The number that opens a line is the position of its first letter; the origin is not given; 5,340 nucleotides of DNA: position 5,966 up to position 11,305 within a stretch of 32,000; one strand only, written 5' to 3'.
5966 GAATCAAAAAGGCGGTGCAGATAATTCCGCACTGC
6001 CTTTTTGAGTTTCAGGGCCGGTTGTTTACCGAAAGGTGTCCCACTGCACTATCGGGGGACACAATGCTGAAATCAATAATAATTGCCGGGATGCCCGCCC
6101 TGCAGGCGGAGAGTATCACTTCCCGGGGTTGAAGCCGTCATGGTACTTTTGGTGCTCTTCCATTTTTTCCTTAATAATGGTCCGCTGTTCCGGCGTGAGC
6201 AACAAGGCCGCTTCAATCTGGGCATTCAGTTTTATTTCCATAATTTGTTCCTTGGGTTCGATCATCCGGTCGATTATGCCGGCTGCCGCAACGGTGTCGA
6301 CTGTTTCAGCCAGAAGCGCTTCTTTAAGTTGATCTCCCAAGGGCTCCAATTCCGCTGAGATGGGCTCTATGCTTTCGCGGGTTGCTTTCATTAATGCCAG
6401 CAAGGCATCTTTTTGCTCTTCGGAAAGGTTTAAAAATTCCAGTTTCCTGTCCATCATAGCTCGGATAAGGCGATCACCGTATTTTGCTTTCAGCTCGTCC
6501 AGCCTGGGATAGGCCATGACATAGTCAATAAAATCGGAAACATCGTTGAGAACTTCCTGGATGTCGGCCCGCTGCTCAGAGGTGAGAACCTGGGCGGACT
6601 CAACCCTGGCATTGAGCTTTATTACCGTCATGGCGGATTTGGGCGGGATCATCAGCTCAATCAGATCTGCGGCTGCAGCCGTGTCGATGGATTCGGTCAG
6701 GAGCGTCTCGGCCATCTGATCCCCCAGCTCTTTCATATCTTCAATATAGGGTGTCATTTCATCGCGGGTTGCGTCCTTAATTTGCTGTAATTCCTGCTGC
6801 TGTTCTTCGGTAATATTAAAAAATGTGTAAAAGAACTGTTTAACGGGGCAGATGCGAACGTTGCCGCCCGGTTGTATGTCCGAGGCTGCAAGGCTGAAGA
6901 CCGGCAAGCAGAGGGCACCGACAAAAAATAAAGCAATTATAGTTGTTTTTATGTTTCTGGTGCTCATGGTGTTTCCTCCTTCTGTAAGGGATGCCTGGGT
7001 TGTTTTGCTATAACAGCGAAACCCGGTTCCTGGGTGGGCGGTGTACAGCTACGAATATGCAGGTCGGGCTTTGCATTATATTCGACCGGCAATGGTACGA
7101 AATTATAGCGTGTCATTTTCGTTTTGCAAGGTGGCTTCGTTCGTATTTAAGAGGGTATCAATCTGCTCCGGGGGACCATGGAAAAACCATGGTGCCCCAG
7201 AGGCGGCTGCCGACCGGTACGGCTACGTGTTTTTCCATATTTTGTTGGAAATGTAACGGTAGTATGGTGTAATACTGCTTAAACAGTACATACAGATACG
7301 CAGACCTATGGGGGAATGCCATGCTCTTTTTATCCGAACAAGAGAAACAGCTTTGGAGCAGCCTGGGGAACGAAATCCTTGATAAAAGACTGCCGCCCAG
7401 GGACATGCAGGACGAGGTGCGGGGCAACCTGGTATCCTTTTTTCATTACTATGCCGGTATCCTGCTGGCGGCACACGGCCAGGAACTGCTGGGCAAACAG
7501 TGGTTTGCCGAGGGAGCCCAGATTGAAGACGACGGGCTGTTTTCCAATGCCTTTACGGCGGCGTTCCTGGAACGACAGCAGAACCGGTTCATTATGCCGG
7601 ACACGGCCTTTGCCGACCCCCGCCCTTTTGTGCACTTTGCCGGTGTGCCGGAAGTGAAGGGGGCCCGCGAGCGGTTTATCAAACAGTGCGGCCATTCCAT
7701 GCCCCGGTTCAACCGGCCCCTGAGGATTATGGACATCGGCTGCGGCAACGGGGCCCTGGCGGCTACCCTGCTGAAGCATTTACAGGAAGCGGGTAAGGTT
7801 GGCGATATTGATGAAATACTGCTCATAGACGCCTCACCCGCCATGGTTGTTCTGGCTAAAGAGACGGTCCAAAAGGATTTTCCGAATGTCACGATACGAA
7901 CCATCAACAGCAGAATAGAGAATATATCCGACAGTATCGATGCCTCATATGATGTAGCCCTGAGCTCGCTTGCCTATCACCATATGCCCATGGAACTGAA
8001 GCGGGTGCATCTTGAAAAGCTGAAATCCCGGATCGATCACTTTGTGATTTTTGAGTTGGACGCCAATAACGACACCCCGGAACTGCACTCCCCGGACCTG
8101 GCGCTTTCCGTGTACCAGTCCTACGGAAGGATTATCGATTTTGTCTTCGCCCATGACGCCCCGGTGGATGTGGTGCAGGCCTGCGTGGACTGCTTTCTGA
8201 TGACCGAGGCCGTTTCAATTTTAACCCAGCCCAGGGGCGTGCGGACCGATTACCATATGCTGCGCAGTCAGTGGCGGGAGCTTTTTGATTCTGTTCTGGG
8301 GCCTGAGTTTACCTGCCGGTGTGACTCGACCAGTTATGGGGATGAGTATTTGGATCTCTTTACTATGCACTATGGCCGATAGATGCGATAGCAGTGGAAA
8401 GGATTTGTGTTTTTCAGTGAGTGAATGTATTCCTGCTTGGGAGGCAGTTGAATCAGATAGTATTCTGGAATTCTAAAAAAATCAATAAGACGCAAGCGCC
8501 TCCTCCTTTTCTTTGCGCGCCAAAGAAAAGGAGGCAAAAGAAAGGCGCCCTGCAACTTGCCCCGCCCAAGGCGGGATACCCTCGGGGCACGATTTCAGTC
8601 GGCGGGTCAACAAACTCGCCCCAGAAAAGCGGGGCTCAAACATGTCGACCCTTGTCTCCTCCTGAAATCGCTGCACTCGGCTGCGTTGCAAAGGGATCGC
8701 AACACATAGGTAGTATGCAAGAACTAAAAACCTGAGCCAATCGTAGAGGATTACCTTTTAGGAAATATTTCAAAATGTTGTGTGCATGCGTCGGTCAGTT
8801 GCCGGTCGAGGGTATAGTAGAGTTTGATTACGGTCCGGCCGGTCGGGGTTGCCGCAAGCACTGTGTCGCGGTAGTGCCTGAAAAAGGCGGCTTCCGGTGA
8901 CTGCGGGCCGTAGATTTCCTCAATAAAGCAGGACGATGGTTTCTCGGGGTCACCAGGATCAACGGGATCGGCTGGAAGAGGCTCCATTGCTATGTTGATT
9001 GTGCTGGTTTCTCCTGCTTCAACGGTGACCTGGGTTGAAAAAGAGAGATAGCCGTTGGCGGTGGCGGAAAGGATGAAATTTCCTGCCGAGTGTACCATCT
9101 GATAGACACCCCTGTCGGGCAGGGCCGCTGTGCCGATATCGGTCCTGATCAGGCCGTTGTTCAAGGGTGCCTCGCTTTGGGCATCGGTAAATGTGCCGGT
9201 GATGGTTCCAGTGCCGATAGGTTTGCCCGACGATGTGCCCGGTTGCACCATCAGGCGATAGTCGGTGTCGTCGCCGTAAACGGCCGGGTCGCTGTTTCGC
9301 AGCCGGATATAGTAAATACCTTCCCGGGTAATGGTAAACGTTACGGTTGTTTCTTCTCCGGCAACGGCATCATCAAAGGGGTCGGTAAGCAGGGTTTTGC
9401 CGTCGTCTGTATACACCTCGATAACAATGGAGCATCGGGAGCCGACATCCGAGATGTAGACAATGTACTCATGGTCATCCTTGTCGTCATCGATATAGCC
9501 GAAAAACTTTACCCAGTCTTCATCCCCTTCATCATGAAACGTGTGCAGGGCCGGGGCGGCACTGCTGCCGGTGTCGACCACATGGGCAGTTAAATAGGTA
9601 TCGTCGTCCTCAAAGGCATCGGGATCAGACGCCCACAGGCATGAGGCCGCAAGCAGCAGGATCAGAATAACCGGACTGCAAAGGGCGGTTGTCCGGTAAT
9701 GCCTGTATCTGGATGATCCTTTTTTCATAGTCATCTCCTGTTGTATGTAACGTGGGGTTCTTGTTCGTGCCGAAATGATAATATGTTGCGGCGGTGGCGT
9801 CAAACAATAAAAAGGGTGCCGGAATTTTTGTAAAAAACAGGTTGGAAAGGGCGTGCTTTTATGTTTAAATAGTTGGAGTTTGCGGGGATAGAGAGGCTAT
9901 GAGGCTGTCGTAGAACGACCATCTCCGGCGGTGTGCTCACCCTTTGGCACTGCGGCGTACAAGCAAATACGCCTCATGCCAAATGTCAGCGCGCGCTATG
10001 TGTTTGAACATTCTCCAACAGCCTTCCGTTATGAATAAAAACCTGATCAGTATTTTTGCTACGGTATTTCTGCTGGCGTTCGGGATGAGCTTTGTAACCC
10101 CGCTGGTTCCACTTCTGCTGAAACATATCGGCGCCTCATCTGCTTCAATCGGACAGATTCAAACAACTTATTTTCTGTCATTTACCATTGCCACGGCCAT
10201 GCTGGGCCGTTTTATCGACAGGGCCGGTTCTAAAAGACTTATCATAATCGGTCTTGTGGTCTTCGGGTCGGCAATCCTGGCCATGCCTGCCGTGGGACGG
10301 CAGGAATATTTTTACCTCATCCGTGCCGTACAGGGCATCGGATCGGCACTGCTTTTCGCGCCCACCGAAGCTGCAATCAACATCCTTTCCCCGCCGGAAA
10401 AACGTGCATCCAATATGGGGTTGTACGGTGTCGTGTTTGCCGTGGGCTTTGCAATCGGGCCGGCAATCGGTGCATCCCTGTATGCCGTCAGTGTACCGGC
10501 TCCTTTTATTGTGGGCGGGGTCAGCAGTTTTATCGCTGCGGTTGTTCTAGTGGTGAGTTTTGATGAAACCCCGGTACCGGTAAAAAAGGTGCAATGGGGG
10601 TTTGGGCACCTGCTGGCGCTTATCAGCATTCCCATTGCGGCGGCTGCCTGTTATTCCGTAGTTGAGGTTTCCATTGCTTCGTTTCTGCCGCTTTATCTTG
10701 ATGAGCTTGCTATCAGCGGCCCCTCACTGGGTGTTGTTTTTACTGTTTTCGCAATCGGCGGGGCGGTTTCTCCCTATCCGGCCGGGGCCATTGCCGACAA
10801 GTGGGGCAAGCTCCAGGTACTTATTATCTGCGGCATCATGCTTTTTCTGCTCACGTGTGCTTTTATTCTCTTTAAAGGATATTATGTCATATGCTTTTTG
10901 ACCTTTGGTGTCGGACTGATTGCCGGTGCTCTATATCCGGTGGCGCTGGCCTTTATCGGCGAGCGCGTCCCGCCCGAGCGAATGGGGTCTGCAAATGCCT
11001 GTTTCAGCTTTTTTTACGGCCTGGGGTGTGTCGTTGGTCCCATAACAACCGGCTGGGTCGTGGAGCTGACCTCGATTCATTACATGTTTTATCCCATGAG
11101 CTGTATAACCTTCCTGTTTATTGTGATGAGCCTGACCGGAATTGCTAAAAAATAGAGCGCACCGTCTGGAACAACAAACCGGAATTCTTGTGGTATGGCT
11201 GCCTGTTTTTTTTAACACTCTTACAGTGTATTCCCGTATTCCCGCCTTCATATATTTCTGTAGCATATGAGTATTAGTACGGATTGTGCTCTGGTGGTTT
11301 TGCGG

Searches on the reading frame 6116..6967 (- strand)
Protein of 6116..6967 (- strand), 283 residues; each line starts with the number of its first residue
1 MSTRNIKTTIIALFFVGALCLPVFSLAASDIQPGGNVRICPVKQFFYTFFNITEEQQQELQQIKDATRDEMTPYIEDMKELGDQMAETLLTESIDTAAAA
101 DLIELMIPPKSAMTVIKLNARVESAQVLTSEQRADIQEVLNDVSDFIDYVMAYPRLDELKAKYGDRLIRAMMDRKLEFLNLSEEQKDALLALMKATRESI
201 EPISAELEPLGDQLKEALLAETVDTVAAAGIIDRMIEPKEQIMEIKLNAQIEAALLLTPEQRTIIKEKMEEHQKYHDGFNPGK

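Call 31: search_protein_families(library=pfam, proteins=[window:6116-6967:-], max_evalue=0.001)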
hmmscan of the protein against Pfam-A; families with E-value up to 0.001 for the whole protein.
window:6116-6967:- (283 aa): 2 families
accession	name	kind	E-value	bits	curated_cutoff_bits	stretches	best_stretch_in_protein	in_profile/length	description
PF13801.11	Metal_resist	-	8.6e-18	65.1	29.2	2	9-134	3-124/125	Heavy-metal resistance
PF07813.17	LTXXQ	-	3.3e-15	57.1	24.3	2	51-138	14-98/100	LTXXQ motif family protein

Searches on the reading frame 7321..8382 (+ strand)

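Call 31: search_protein_families(library=pfam, proteins=[window:7321-8382:+], max_evalue=0.001)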
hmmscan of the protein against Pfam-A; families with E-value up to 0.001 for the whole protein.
window:7321-8382:+ (353 aa): 8 families
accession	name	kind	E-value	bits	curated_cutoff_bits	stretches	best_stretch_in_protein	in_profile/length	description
PF13649.12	Methyltransf_25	-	2.4e-10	41.4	27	1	136-228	1-83/97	Methyltransferase domain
PF08242.18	Methyltransf_12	-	3.8e-09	37.6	30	1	137-225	1-79/98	Methyltransferase domain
PF13847.12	Methyltransf_31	-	1.2e-08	35.2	27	1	134-223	5-88/145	Methyltransferase domain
PF08241.18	Methyltransf_11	-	4.1e-08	34.2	21.2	1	138-226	2-76/95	Methyltransferase domain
PF02636.23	Methyltransf_28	-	5.1e-05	23.3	23.3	1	131-190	17-77/249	Putative S-adenosyl-L-methionine-dependent methyltransferase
PF13489.12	Methyltransf_23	-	0.00019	21.6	27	1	128-223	18-95/164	Methyltransferase domain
PF05175.20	MTS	-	0.00019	21.5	23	1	135-212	34-101/170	Methyltransferase small domain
PF01209.24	Ubie_methyltran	-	0.00044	20.1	20.1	1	131-212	46-119/233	ubiE/COQ5 methyltransferase family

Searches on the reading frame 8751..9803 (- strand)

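Call 31: search_protein_families(library=pfam, proteins=[window:8751-9803:-], max_evalue=0.001)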
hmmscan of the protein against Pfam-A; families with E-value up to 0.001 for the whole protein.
window:8751-9803:- (350 aa): 1 family
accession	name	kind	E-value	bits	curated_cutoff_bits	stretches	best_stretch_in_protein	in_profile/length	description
PF13620.12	CarboxypepD_reg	-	1.7e-05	25.5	32.3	1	200-274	1-82/82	Carboxypeptidase regulatory-like domain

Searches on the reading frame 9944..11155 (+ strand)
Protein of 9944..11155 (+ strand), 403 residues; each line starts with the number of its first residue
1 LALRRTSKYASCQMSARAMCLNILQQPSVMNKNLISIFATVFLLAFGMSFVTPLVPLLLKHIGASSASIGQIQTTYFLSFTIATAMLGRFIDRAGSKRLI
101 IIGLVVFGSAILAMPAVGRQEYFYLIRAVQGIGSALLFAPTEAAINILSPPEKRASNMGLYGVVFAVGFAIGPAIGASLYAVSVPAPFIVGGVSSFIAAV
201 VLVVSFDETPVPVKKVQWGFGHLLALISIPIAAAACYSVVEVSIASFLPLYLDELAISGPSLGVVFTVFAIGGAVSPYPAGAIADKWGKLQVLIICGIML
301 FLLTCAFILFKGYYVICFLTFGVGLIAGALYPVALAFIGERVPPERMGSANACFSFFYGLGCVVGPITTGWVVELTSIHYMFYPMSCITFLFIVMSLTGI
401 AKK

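Call 31: search_protein_families(library=pfam, proteins=[window:9944-11155:+], max_evalue=0.001)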
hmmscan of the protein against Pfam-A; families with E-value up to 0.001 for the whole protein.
window:9944-11155:+ (403 aa): 4 families
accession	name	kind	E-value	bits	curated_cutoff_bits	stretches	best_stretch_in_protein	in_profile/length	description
PF07690.21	MFS_1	-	4.7e-58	197.2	33.4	2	37-214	1-181/347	Major Facilitator Superfamily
PF12832.13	MFS_1_like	-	1.2e-12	48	25.2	2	20-181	205-363/373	MFS_1 like family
PF06779.20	MFS_4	-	1.7e-07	31.3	26.3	0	51-138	12-101/364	Uncharacterised MFS-type transporter YbfB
PF00083.30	Sugar_tr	-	7.3e-06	25.6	22.3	1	260-375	46-164/452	Sugar (and other) transporter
